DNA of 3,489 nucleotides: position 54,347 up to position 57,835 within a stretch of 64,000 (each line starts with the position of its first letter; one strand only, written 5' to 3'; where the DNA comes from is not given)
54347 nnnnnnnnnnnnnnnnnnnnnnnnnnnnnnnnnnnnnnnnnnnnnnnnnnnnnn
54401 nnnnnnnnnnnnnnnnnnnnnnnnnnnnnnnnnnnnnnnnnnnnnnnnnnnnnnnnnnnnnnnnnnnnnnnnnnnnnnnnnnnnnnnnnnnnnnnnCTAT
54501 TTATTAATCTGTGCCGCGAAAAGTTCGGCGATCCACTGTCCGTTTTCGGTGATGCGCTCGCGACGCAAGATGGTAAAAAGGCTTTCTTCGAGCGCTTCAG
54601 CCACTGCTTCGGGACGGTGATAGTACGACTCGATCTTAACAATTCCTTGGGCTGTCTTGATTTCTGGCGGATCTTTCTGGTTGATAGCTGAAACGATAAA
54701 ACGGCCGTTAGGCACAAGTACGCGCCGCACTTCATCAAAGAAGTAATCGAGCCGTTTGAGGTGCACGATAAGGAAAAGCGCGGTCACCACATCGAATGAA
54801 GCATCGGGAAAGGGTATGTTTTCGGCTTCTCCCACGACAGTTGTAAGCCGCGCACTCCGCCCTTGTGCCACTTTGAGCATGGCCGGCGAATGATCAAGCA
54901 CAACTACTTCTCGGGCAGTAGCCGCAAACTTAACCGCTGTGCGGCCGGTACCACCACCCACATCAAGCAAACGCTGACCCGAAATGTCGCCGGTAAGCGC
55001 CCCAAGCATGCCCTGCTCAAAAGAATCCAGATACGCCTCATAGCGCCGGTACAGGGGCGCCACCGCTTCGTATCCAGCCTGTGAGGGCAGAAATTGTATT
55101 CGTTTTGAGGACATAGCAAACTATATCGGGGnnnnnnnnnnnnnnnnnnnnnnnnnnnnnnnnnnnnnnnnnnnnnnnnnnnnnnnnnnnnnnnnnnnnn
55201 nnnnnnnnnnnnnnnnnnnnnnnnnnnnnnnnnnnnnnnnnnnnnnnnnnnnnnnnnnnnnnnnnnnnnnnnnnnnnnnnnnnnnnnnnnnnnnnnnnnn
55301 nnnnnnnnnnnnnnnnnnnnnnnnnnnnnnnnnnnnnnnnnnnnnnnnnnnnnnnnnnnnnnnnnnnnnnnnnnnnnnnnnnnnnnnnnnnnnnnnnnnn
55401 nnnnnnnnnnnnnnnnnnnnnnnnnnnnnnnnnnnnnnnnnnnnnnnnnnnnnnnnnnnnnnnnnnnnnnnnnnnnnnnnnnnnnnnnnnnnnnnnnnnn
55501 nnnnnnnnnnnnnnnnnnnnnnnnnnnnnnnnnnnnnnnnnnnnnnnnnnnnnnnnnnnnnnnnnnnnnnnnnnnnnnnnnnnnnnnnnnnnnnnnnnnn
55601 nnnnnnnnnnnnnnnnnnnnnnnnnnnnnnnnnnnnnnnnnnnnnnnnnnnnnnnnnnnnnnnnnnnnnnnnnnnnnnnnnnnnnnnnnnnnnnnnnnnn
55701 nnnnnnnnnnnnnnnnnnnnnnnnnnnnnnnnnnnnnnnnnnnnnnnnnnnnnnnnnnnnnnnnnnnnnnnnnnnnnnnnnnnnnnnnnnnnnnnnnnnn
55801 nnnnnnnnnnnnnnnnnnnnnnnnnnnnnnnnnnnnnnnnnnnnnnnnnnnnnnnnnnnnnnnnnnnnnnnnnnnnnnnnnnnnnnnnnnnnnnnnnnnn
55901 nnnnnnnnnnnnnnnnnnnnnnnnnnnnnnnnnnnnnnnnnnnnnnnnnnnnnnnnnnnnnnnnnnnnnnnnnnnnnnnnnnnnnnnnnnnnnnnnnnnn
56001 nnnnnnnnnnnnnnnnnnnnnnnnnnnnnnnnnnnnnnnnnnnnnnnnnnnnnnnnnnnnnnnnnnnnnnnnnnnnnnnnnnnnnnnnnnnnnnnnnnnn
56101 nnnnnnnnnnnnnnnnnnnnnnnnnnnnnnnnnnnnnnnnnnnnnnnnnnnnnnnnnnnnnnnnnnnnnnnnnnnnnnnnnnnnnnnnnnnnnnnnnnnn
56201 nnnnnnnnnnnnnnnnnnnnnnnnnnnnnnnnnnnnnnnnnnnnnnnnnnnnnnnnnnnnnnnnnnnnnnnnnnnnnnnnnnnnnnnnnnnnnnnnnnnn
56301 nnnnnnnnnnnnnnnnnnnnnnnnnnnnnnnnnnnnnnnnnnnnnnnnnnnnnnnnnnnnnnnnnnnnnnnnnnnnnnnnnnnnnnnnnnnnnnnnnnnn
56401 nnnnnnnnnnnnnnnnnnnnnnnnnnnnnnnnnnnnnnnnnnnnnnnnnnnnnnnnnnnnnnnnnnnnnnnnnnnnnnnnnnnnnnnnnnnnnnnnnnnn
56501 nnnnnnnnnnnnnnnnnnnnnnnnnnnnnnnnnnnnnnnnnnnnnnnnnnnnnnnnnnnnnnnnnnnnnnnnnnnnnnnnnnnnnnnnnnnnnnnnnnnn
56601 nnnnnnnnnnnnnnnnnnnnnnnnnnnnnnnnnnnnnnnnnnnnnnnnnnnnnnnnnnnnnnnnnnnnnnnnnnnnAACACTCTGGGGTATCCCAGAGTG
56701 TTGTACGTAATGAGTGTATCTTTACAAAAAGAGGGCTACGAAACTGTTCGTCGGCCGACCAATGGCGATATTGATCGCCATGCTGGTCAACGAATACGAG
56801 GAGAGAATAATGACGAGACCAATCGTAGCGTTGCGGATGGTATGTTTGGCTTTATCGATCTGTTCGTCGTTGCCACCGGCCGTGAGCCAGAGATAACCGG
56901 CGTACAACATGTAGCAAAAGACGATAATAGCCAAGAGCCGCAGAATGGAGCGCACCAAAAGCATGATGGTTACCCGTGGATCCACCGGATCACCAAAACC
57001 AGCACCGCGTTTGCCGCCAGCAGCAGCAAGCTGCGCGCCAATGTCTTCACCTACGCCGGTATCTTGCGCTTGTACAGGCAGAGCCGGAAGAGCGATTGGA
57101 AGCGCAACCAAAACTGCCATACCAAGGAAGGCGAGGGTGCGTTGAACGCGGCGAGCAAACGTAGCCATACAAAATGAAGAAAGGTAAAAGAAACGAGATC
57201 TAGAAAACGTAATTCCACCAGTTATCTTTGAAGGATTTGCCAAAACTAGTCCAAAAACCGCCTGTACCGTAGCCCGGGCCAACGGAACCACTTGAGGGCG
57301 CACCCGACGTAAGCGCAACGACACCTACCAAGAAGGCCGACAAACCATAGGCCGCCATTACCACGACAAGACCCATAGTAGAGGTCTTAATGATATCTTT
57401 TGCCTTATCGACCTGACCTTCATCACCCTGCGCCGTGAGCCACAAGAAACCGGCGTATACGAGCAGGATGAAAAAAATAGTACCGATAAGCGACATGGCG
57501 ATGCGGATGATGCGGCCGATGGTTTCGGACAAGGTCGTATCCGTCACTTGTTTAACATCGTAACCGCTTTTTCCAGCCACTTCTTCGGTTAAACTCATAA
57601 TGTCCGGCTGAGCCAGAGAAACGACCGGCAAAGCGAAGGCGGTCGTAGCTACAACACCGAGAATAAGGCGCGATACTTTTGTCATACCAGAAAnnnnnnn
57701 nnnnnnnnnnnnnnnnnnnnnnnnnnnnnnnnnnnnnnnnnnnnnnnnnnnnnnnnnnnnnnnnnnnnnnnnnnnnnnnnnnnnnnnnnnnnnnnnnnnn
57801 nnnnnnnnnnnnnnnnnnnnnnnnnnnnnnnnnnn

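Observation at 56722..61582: Tandem array of eight VirB2/TrbC-like pilin paralogs upstream of a split ComEC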

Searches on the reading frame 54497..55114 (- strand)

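Call 16: search_protein_families(library=pfam, proteins=[window:54497-55114:-], max_evalue=0.001)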
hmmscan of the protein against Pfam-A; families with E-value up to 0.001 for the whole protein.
window:54497-55114:- (205 aa): 9 families
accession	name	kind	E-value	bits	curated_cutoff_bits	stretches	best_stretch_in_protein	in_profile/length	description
PF08241.18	Methyltransf_11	-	1.9e-22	80.2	21.2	1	50-141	1-95/95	Methyltransferase domain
PF13649.12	Methyltransf_25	-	7.2e-20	71.9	27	1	50-137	2-97/97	Methyltransferase domain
PF13847.12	Methyltransf_31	-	3.1e-15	56.6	27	1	45-148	3-118/145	Methyltransferase domain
PF08242.18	Methyltransf_12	-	2.9e-14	54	30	1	50-139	1-98/98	Methyltransferase domain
PF01209.24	Ubie_methyltran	-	1.1e-13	51.5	20.1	1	40-153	42-163/233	ubiE/COQ5 methyltransferase family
PF13489.12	Methyltransf_23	-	6e-11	42.8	27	1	43-149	20-124/164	Methyltransferase domain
PF02353.26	CMAS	-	2.1e-05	24.4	27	1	45-156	62-179/273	Mycolic acid cyclopropane synthetase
PF05219.18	DREV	-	3.8e-05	23.4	26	1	43-144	92-189/265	DREV methyltransferase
PF03141.22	Methyltransf_29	-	0.00016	20.8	23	1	27-148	100-226/506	Putative S-adenosyl-L-methionine-dependent methyltransferase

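Call 90: search_protein_families(library=ncbifam, proteins=[window:54497-55114:-], max_evalue=0.00001)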
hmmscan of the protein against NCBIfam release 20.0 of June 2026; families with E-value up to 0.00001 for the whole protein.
window:54497-55114:- (205 aa): 29 families (the best 25 are shown)
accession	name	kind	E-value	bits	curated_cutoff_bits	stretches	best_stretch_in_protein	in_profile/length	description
TIGR01934.1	MenG_MenH_UbiE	subfamily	4.8e-19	68.5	158.35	1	45-149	39-149/223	ubiquinone/menaquinone biosynthesis methyltransferase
NF045667.1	MTase_DVU1556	equivalog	1.3e-17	64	155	1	45-187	22-167/213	DVU_1556 family methyltransferase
NF001241.0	PRK00216.1-2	equivalog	1.7e-17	63.9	327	1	45-146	51-152/231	demethylmenaquinone methyltransferase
TIGR02072.1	BioC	equivalog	9.1e-16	58.4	184.95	1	12-183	6-174/244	malonyl-ACP O-methyltransferase BioC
NF043040.1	corrin_prot_MT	hypoth_equivalog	1.1e-15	57.7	180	1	45-142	41-148/216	corrinoid protein-associated methyltransferase CpaM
NF001244.0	PRK00216.1-5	equivalog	3.7e-15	55.9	216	1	41-156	44-168/236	bifunctional demethylmenaquinone methyltransferase/2-methoxy-6-polyprenyl-1,4-benzoquinol methylase UbiE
NF007610.0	PRK10258.1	equivalog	4e-14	52.5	342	1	36-183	33-179/251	malonyl-ACP O-methyltransferase BioC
NF045825.1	FAmtase_mtf2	equivalog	6.1e-14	51.8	400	1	41-147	54-164/248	fatty-acid O-methyltransferase Mtf2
NF001242.0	PRK00216.1-3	equivalog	7.1e-14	51.8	351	1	47-146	72-180/258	bifunctional demethylmenaquinone methyltransferase/2-methoxy-6-polyprenyl-1,4-benzoquinol methylase UbiE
NF001240.0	PRK00216.1-1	equivalog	9.3e-14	51.1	378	1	45-144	63-171/251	bifunctional demethylmenaquinone methyltransferase/2-methoxy-6-polyprenyl-1,4-benzoquinol methylase UbiE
NF045823.1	PthPhpthDimycoMt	equivalog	1.2e-13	50.8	300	1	41-148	62-173/256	phthiotriol/phenolphthiotriol dimycocerosates methyltransferase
NF052510.1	methyltran_MpqE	exception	1.4e-12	47.6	335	1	45-141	46-151/234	methyl-plastoquinone biosynthesis methyltransferase MpqE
NF041820.1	daptide_MTase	equivalog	3.8e-11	42.9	175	1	30-151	22-152/243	daptide-type RiPP biosynthesis methyltransferase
NF041255.1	mycofact_MftM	equivalog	3.8e-11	42.8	200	1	44-121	138-219/289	mycofactocin oligosaccharide methyltransferase MftM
TIGR01983.1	UbiG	equivalog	4.5e-11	42.5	102.95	1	42-147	46-157/228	bifunctional 2-polyprenyl-6-hydroxyphenol methylase/3-demethylubiquinol 3-O-methyltransferase UbiG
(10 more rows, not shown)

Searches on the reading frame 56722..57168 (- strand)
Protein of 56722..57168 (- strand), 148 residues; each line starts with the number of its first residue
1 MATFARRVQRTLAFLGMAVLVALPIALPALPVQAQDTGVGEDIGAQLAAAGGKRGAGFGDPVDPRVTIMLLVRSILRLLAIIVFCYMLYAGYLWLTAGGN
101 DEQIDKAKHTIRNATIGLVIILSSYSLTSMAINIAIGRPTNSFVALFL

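Call 45: search_protein_families(library=ncbifam, proteins=[window:56722-57168:-], max_evalue=0.1)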
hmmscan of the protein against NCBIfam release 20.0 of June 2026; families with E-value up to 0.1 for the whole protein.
window:56722-57168:- (148 aa): 2 families
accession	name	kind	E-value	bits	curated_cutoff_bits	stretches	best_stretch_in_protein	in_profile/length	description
NF045849.1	ICE_MMCAP2_0565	equivalog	2.1e-06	27.3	40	1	70-134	15-79/80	Mbov_0395 family pilin-like conjugal transfer protein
NF040589.1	CPBP_Synerg_MrtS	equivalog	0.075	13.2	130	0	80-132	2-54/170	Synerg-CTERM system glutamic-type intramembrane protease MrtS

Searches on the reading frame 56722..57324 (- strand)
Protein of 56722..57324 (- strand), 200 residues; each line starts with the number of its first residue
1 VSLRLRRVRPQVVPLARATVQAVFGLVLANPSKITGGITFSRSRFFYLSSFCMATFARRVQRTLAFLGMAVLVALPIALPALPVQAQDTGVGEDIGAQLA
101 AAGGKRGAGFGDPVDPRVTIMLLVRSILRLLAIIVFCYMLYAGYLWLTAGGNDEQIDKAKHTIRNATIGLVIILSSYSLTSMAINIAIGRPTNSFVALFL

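Call 5: search_protein_families(library=pfam, proteins=[window:56722-57324:-], max_evalue=1)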
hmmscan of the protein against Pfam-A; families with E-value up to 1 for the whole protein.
window:56722-57324:- (200 aa): 1 family
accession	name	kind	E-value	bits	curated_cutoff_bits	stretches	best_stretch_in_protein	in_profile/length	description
PF18895.5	T4SS_pilin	-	5.4e-07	30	26.6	1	123-179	15-67/71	Type IV secretion system pilin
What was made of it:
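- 56722..57168 (-): m1: last pilin of the tandem run, 148 aa from the ATG at 57168. PF18895 30 bits (call 5).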

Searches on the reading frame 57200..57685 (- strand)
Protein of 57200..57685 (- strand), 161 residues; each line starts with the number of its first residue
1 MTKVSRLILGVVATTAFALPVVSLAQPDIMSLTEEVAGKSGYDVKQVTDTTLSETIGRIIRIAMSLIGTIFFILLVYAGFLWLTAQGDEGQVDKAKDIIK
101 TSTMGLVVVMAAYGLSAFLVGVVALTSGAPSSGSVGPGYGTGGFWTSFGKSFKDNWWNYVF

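Call 5: search_protein_families(library=pfam, proteins=[window:57200-57685:-], max_evalue=1)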
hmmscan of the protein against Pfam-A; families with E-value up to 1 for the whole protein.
window:57200-57685:- (161 aa): 6 families
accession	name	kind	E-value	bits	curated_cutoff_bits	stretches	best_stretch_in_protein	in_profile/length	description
PF18895.5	T4SS_pilin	-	1.8e-09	38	26.6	1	49-118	2-70/71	Type IV secretion system pilin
PF04290.18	DctQ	-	0.0038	17.5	28.3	1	51-118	56-121/132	Tripartite ATP-independent periplasmic transporters, DctQ component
PF16962.11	ABC_export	-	0.022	13.7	29.7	1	50-124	10-85/531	Putative ABC exporter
PF23050.1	KH_N4BP1_1st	-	0.036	14.6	27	1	78-100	39-61/65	N4BP1, first type I KH-domain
PF05545.16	FixQ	-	0.092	13.1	29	1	66-99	12-45/49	Cbb3-type cytochrome oxidase component FixQ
PF08285.16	DPM3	-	0.65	10.7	25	1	69-125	7-63/90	Dolichol-phosphate mannosyltransferase subunit 3 (DPM3)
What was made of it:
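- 57200..57685 (-): m2: pilin paralog, 161 aa. PF18895 38 bits (call 5).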

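Call 45: search_protein_families(library=ncbifam, proteins=[window:57200-57685:-], max_evalue=0.1)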
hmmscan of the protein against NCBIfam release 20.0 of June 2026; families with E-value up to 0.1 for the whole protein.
window:57200-57685:- (161 aa): 2 families
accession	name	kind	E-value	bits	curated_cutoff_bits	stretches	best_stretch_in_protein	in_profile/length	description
NF045849.1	ICE_MMCAP2_0565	equivalog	7.5e-06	25.5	40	1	47-122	5-79/80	Mbov_0395 family pilin-like conjugal transfer protein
NF003001.0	PRK03784.1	equivalog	0.011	14.9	334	1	26-130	214-319/332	vitamin B12 ABC transporter permease BtuC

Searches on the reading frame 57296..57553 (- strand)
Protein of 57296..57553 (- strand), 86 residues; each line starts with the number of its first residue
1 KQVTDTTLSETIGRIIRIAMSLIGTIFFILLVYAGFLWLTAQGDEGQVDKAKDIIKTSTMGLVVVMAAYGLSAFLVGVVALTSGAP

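Call 43: search_solved_structures(query=A1, max_evalue=10, show_alignments=2)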
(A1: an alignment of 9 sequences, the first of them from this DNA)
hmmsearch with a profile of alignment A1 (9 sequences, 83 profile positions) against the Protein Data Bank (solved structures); distinct sequences matched with E-value up to 10: 19.
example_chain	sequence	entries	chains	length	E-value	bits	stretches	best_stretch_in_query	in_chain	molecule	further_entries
6i38_A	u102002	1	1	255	0.0015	21.6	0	34-51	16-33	nv2Pizza6-AYW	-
6i3b_A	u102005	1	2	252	0.0015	21.6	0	34-51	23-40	cPizza6-AYW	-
6i37_A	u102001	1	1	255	0.0016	21.5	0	34-51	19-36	nv1Pizza6-AYW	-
6f0q_A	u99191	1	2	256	0.0019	21.3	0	34-51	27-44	Pizza6-AYW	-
6i39_A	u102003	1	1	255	0.0061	19.7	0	34-51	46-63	v31Pizza6-AYW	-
6i3a_A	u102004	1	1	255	0.013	18.6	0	34-51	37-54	v22Pizza6-AYW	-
7zpz_A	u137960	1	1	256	0.11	15.6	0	34-51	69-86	Pizza6-TSR-TSH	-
7zpw_A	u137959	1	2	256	0.21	14.8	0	34-51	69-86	Pizza6-TSK-TSH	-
7zph_A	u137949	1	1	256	0.26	14.5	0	34-51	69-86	Pizza6-TNK-RSH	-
6f0s_A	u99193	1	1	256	0.31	14.2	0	34-51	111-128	Pizza6-SYW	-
7zcj_A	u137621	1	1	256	0.37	14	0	34-51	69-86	Pizza6-TNH-TSH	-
7zqg_A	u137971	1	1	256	0.44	13.7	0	34-50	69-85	Pizza6-KSH-TSH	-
7zq2_A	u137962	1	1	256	0.44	13.7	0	34-50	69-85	Pizza6-RSH-TSH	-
3jcf_A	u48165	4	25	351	1.9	11.7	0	16-37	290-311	Magnesium transport protein CorA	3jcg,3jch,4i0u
2bbj_A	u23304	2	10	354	1.9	11.7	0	16-37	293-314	divalent cation transport-related protein | Magnesium transport protein corA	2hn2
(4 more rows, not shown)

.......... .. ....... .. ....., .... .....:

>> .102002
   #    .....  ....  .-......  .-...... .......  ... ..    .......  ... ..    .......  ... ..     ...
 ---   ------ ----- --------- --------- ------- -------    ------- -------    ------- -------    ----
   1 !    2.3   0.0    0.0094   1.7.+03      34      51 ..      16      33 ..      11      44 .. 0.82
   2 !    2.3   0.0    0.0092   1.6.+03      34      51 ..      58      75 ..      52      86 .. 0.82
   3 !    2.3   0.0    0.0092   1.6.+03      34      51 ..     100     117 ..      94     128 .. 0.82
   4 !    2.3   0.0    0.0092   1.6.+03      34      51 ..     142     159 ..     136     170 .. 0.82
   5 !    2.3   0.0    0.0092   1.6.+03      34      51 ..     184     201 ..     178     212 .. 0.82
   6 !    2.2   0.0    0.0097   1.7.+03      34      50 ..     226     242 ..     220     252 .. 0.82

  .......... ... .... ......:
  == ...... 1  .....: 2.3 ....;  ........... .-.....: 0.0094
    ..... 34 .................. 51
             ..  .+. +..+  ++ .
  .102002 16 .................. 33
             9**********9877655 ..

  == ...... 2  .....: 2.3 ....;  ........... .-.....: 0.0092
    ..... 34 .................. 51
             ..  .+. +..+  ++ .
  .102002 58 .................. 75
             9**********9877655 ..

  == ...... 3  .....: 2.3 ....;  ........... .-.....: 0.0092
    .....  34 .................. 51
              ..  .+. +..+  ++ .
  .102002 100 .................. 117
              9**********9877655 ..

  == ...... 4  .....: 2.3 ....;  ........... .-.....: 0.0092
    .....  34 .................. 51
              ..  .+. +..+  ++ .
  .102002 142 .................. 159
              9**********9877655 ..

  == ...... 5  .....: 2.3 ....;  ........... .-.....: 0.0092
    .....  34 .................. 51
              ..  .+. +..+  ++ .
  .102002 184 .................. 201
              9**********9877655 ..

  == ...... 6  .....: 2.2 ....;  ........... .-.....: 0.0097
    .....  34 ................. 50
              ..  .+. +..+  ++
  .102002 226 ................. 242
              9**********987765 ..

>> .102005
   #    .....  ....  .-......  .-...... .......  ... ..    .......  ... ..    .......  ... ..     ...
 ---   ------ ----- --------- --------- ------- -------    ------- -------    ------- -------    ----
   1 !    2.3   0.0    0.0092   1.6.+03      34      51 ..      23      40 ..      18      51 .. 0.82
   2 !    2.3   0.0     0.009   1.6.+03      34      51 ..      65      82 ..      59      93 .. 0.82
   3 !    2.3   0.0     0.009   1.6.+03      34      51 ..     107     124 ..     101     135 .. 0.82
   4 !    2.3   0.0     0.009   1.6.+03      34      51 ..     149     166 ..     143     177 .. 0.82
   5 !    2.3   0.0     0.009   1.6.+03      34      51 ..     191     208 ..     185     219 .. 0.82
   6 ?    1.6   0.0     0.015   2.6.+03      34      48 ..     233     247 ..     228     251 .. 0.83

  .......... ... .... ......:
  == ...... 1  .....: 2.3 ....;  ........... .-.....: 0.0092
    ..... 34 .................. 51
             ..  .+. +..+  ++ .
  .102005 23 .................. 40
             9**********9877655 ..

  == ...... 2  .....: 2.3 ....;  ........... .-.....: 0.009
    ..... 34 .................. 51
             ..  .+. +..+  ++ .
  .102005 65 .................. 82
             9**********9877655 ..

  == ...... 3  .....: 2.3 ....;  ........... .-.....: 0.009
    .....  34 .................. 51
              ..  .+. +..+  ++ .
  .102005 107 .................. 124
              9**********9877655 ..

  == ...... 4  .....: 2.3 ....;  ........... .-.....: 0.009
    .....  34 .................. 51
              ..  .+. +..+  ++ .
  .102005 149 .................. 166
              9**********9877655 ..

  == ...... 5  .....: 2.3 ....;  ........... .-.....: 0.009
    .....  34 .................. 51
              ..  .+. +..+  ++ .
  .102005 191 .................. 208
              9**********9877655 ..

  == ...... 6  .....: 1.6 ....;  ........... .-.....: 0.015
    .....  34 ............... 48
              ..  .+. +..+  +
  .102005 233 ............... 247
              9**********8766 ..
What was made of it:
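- On VirB2/TrbC pilin (Pfam PF04956): A profile search against PDB sequences finds nothing real (call 43).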

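Call 83: search_protein_representatives(alignment_id=A1)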
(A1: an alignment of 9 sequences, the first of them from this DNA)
Query: 9 sequences, 83 profile positions. Proteins with E-value up to 0.001 (for the whole library): 77644; up to 1e-10: 24055; up to 1e-30: 114. The best 150 are listed.
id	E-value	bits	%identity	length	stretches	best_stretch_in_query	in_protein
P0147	8.9e-80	278.8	-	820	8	10-76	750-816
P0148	5.4e-76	266.7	-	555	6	10-76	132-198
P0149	9.5e-73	256.2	-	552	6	5-80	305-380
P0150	9.5e-59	211.4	-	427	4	4-76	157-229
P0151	7.9e-58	208.4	-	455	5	8-77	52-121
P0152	1.0e-56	204.9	-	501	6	8-74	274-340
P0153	1.1e-56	204.7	-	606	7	13-77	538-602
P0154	5.7e-56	202.5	-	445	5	6-81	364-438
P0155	7.2e-53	192.6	-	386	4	7-79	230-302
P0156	1.5e-50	185.1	-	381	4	6-77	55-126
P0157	1.8e-48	178.4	-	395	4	10-80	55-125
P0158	4.5e-48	177.2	-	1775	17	8-77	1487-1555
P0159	3.7e-46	171.0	-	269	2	7-81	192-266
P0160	4.0e-45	167.7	-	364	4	7-81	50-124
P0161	8.6e-45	166.7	-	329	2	6-81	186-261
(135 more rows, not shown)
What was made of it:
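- Poly-domain fusions of up to 17 units exist (call 83).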

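Call 86: find_encoding_contigs(protein=P0147, flank=10000, max_places=2)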
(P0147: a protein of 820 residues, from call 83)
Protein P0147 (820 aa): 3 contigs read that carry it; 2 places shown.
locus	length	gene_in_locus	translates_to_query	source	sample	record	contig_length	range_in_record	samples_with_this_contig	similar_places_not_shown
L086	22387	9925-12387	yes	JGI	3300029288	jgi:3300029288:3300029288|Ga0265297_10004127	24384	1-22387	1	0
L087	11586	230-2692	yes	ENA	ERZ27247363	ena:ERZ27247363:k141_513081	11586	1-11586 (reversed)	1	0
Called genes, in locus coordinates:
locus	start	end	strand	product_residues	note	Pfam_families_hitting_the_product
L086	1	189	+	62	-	?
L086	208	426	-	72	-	-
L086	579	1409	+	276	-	-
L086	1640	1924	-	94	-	-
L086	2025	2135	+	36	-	-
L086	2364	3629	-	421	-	PF01368:DHH, PF02272:DHHA1 (weak)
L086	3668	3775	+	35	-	-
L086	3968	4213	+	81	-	PF01783:Ribosomal_L32p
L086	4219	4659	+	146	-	PF01029:NusB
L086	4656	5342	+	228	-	PF22935:RM44_endonuclase (faint), PF14622:Ribonucleas_3_3, PF00636:Ribonuclease_3, PF00035:dsrm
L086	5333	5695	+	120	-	PF02033:RBFA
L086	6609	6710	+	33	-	-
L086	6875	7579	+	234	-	PF28597:T2SSF_N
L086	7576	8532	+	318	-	PF18075:FtsX_ECD, PF02687:FtsX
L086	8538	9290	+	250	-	PF11967:RecO_N, PF02565:RecO_C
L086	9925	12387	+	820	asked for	PF04956:TrbC (faint), PF18895:T4SS_pilin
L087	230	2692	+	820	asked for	PF04956:TrbC (faint), PF18895:T4SS_pilin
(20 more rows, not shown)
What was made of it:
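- P0147 has 8 domains and appears in two independent assemblies (call 86).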
